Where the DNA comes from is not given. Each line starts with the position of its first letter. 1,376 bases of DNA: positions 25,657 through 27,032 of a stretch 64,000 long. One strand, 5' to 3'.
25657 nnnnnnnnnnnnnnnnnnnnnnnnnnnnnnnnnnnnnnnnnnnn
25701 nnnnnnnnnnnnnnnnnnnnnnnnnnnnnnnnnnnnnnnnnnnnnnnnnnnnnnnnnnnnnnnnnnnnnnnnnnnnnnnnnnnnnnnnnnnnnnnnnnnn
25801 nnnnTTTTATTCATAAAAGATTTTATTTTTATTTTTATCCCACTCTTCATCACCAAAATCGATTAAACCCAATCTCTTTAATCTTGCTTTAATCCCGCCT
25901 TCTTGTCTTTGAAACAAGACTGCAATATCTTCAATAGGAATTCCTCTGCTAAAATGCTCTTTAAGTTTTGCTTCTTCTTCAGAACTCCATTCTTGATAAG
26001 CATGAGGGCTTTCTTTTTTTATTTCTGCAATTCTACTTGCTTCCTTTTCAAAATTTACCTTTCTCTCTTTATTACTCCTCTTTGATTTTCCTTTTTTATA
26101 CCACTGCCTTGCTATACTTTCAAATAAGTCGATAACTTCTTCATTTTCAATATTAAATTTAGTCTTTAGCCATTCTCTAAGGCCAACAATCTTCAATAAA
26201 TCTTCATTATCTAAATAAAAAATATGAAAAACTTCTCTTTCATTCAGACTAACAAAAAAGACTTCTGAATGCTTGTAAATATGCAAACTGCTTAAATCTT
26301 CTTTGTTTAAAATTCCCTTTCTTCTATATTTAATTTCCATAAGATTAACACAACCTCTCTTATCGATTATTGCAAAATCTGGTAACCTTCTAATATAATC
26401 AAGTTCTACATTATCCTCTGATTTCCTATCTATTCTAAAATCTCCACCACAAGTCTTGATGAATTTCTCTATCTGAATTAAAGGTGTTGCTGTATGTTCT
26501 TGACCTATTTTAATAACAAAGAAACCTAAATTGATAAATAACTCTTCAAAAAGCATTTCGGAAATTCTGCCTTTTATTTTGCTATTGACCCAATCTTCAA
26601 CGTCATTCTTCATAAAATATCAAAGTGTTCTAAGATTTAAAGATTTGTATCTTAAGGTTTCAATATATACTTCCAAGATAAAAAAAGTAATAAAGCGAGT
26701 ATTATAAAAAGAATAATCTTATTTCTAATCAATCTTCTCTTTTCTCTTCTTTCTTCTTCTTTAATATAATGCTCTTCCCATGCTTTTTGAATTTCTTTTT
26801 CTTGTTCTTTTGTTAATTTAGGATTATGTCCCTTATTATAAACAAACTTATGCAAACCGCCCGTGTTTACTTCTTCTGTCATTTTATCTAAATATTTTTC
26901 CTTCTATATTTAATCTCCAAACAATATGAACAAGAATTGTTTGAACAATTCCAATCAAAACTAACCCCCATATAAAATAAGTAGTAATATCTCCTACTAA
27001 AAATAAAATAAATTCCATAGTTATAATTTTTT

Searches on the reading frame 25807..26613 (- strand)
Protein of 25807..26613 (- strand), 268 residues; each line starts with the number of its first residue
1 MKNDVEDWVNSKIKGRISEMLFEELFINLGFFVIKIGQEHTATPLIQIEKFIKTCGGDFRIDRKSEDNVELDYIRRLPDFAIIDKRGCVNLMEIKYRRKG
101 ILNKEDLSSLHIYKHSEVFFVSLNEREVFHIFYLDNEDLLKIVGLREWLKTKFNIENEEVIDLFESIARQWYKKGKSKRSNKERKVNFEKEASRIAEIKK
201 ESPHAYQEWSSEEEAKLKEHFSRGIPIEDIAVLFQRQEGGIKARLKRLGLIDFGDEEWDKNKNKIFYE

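Call 3: search_protein_families(library=pfam, proteins=[window:25807-26613:-], max_evalue=0.1)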
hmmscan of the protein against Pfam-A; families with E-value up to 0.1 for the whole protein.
window:25807-26613:- (268 aa): 0 families

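Call 4: search_protein_families(library=padloc, proteins=[window:25807-26613:-], max_evalue=0.1)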
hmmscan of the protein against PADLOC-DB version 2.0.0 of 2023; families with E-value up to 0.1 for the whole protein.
window:25807-26613:- (268 aa): 0 families

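Call 5: search_protein_families(library=phrogs, proteins=[window:25807-26613:-], max_evalue=0.1)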
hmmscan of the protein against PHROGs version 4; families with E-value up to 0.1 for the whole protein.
window:25807-26613:- (268 aa): 6 families
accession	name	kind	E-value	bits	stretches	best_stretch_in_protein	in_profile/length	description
phrog_323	-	transcription regulation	2.2e-07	31.8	1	193-250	80-137/319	transcriptional regulator, D5-like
phrog_18209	-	unknown function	0.00096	19.7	1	200-250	51-101/296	-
phrog_35602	-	unknown function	0.0037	18.4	1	183-252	5-73/117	-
phrog_36612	-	unknown function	0.0038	16.9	1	207-252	30-75/546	-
phrog_16747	-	unknown function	0.048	14.3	1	158-251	90-182/185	-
phrog_13120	-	unknown function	0.06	15.1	0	153-186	34-67/134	-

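Call 6: search_protein_families(library=ncbifam, proteins=[window:25807-26613:-], max_evalue=0.1)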
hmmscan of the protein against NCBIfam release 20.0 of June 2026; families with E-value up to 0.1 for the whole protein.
window:25807-26613:- (268 aa): 0 families

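Call 11: find_homologous_proteins(query=window:25807-26613:-)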
Query window:25807-26613:- (268 aa): 5 proteins with E <= 0.001 among 686 candidates.
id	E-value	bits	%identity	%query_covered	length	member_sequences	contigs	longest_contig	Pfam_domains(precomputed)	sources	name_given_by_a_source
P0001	1.6e-161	554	96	100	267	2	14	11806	-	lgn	-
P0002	1.7e-137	475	81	100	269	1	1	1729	-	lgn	-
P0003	3.9e-101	356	62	100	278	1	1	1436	-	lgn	-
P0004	3.8e-74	267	68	65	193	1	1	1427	-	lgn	-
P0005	1.2e-10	59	59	22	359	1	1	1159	PF13538.13,PF13240.12,PF13087.13,PF13361.13,PF00580.28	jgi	-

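Call 12: find_encoding_contigs(protein=P0001, flank=10000, max_places=8)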
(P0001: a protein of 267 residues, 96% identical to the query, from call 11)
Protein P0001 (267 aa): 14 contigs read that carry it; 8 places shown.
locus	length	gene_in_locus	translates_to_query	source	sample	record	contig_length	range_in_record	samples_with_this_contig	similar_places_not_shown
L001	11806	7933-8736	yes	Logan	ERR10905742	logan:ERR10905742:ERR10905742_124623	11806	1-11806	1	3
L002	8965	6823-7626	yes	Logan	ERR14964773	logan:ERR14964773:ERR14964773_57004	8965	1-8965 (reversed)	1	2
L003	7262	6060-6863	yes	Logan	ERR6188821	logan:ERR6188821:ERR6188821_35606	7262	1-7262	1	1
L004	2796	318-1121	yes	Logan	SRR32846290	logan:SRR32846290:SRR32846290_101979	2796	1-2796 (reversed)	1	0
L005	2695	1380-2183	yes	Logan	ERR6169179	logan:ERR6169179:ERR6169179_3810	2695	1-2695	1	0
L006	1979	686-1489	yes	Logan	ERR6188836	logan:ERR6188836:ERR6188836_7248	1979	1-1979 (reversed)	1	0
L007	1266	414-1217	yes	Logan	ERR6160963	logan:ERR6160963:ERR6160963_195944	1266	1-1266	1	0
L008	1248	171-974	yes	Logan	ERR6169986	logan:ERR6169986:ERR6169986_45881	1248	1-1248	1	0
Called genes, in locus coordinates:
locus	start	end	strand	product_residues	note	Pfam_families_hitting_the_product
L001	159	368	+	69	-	-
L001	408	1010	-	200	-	PF02457:DAC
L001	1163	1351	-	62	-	-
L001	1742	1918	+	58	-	-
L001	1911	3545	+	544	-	-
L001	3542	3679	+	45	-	-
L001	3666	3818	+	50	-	-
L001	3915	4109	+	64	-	-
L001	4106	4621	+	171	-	PF00239:Resolvase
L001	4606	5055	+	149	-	-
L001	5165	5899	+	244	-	-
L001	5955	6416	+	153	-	-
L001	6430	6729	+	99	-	-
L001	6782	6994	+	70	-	-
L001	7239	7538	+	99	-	-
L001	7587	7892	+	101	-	-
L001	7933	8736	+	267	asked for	-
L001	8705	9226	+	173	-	-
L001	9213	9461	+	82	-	-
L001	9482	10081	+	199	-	-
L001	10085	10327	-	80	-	-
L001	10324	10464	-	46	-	-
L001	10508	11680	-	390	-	PF00589:Phage_integrase, PF22823:MrpR_C_cat (weak)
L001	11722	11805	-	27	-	?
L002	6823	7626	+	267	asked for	-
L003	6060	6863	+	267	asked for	-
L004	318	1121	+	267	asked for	-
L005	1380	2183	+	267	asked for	-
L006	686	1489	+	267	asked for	-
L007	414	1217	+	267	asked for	-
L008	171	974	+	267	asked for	-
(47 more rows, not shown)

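Call 13: find_encoding_contigs(protein=P0003, flank=10000)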
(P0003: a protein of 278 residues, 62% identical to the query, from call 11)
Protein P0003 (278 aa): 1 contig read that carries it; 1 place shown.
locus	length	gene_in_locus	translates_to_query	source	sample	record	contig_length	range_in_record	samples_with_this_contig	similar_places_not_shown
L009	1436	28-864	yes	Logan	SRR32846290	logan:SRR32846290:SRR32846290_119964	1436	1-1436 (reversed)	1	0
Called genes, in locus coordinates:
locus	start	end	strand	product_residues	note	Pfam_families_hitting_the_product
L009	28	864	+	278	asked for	-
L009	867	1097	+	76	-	-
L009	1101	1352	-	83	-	-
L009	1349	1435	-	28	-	?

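Call 14: find_encoding_contigs(protein=P0002, flank=10000)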
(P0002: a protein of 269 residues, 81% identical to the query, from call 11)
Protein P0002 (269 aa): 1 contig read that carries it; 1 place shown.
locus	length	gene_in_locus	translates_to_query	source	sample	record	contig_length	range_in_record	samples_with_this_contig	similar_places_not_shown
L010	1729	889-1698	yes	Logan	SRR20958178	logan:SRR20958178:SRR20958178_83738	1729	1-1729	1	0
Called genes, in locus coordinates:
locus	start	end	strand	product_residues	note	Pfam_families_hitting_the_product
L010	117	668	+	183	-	PF00239:Resolvase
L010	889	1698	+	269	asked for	-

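Call 31: search_solved_structures(query=A1, max_evalue=10, show_alignments=2)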
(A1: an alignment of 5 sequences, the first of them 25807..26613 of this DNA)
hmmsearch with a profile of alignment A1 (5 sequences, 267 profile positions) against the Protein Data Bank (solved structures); distinct sequences matched with E-value up to 10: 4.
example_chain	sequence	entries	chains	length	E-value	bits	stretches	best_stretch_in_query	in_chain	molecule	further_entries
2lvs_A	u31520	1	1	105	0.0012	21.6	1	175-250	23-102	Putative uncharacterized protein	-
8tm0_A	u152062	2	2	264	0.43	13.2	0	119-149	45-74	NKG2-D type II integral membrane protein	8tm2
2l3l_A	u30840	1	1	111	0.7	12.5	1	178-239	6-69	Tubulin-specific chaperone C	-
1hle_A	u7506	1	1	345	0.88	12.2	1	2-89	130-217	HORSE LEUKOCYTE ELASTASE INHIBITOR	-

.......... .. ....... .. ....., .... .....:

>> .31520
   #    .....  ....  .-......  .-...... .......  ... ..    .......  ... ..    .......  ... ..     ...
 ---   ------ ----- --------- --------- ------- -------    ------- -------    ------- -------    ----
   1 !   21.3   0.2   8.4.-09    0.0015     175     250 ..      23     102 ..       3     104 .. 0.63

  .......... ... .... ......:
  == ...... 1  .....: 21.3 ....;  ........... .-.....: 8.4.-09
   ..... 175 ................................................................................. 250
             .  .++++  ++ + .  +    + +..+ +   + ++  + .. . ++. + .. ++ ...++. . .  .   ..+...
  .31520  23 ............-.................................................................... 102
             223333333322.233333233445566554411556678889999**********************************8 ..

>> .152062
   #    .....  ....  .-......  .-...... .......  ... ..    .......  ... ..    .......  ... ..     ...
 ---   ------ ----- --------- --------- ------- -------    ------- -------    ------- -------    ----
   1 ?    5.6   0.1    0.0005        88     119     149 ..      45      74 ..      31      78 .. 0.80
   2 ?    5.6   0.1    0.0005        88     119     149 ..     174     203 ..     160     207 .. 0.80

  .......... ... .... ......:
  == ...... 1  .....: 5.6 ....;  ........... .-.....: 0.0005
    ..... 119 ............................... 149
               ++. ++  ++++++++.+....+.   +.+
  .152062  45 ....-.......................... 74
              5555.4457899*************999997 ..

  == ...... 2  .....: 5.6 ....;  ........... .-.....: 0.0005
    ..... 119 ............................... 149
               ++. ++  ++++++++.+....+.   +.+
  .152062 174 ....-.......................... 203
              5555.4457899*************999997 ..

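Call 33: find_related_loci(query=A1, collection=genome_contigs, flank=10000)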
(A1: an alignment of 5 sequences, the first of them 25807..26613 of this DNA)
Query A1 (268 aa) in genome_contigs; peptide patterns used: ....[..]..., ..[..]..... (x = any residue, [..] = any of these).
211 stretches matched a pattern, but none encodes a relative of the query by tblastn (E <= 1e-3).

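Call 34: find_related_loci(query=A1, collection=viral_contigs, flank=10000)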
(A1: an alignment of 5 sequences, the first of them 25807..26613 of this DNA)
Query A1 (268 aa) in viral_contigs; peptide patterns used: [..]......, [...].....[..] (x = any residue, [..] = any of these).
209 stretches matched a pattern, but none encodes a relative of the query by tblastn (E <= 1e-3).

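Call 36: predict_structure(alignment_id=A1)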
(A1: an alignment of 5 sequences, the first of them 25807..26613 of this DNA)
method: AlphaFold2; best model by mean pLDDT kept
length: 268 residues; sequences in the alignment: 5
mean_pLDDT: 46.0   pTM: 0.29
mean pLDDT of the five models: 46.0, 45.9, 43.6, 43.2, 42.2
residues with pLDDT >= 90: 0; 70-90: 38; 50-70: 49; < 50: 181
segments of 3 or more residues with pLDDT < 50: 1-130, 171-195, 197-202, 253-268
pLDDT, mean of each block of 10 residues (from residue 1): 30 28 39 36 40 36 32 30 36 29 37 34 41 52 60 57 54 40 36 44 58 84 83 78 72 41 30
secondary structure, 60 per line:
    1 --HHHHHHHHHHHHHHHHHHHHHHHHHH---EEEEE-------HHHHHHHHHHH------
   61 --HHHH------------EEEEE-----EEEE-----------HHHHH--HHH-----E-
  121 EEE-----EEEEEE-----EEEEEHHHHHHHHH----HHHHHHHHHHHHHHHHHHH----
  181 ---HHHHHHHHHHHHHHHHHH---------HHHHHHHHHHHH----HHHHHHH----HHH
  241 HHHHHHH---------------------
elements in order: H3-28 E32-36 H44-54 H63-66 E79-83 E89-92 H104-108 E121-123 E129-134 E140-144 H145-153 H158-176 H184-201 H211-222 H227-233 H238-247

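Call 81: search_protein_families(library=pfam, proteins=[L001:1911-3545:+, L001:5165-5899:+], max_evalue=0.01)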
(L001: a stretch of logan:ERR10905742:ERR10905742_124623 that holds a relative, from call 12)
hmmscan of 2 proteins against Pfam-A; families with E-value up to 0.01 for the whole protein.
L001:1911-3545:+ (544 aa): 0 families

L001:5165-5899:+ (244 aa): 0 families

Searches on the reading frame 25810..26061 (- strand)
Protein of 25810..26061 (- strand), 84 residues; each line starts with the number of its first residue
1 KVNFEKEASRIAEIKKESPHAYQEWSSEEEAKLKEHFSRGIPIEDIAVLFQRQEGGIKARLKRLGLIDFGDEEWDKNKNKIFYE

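Call 55: search_protein_families(library=pfam, proteins=[window:25810-26061:-], max_evalue=10)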
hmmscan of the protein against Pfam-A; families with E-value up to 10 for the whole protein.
seq(84 aa): 1 family
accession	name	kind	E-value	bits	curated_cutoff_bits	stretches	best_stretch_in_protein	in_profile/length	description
PF07750.17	GcrA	-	0.03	15.1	26.9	1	24-67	2-46/155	GcrA cell cycle regulator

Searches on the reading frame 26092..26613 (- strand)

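Call 55: search_protein_families(library=pfam, proteins=[window:26092-26613:-], max_evalue=10)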
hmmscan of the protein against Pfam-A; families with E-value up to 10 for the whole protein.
seq(174 aa): 1 family
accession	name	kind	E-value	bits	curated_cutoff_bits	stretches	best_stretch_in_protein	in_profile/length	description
PF24902.1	Ig_NUP210_9th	-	0.18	12.4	27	1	101-145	8-53/79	NUP210, Ig-like domain 9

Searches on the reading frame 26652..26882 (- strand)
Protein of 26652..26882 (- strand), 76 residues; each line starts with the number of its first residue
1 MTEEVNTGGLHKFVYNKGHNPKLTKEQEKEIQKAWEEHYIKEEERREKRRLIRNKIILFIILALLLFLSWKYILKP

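Call 3: search_protein_families(library=pfam, proteins=[window:26652-26882:-], max_evalue=0.1)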
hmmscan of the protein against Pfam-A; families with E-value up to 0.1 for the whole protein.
window:26652-26882:- (76 aa): 5 families
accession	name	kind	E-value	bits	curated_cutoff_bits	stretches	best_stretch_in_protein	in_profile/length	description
PF17280.7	DUF5345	-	0.0056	17.2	27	1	28-67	14-52/77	Family of unknown function (DUF5345)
PF09889.16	DUF2116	-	0.028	14.8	26.8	1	41-68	25-52/59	Probable treble clef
PF11198.13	DUF2857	-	0.031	14.4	36.8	1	16-45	114-143/174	Protein of unknown function (DUF2857)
PF20990.2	DUF2207_C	-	0.047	13.8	33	1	22-69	106-156/247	Predicted membrane protein (DUF2207) C-terminal domain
PF14300.12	DMP19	-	0.095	13.7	25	0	3-20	18-34/112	DMP19-like protein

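Call 4: search_protein_families(library=padloc, proteins=[window:26652-26882:-], max_evalue=0.1)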
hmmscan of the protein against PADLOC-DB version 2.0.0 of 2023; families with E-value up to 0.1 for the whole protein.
window:26652-26882:- (76 aa): 0 families

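Call 5: search_protein_families(library=phrogs, proteins=[window:26652-26882:-], max_evalue=0.1)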
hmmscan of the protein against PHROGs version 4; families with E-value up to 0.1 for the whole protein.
window:26652-26882:- (76 aa): 5 families
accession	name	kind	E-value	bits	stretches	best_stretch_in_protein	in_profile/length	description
phrog_705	-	unknown function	0.023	15.9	1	23-74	10-57/85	-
phrog_14829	-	unknown function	0.026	15.7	1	24-46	14-36/60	-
phrog_13960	-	unknown function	0.032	15.7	1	10-69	12-69/105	-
phrog_38303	-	unknown function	0.055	14.4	1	27-70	4-48/53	-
phrog_24056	-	unknown function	0.092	13.9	1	20-39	46-65/73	-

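Call 6: search_protein_families(library=ncbifam, proteins=[window:26652-26882:-], max_evalue=0.1)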
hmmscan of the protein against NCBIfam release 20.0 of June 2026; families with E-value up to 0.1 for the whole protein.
window:26652-26882:- (76 aa): 0 families

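Call 80: find_related_loci(query=window:26652-26882:-, collection=viral_contigs, flank=5000)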
Query window:26652-26882:- (76 aa) in viral_contigs; peptide patterns used: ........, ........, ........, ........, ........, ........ (x = any residue, [..] = any of these).
88 stretches matched a pattern, but none encodes a relative of the query by tblastn (E <= 1e-3).
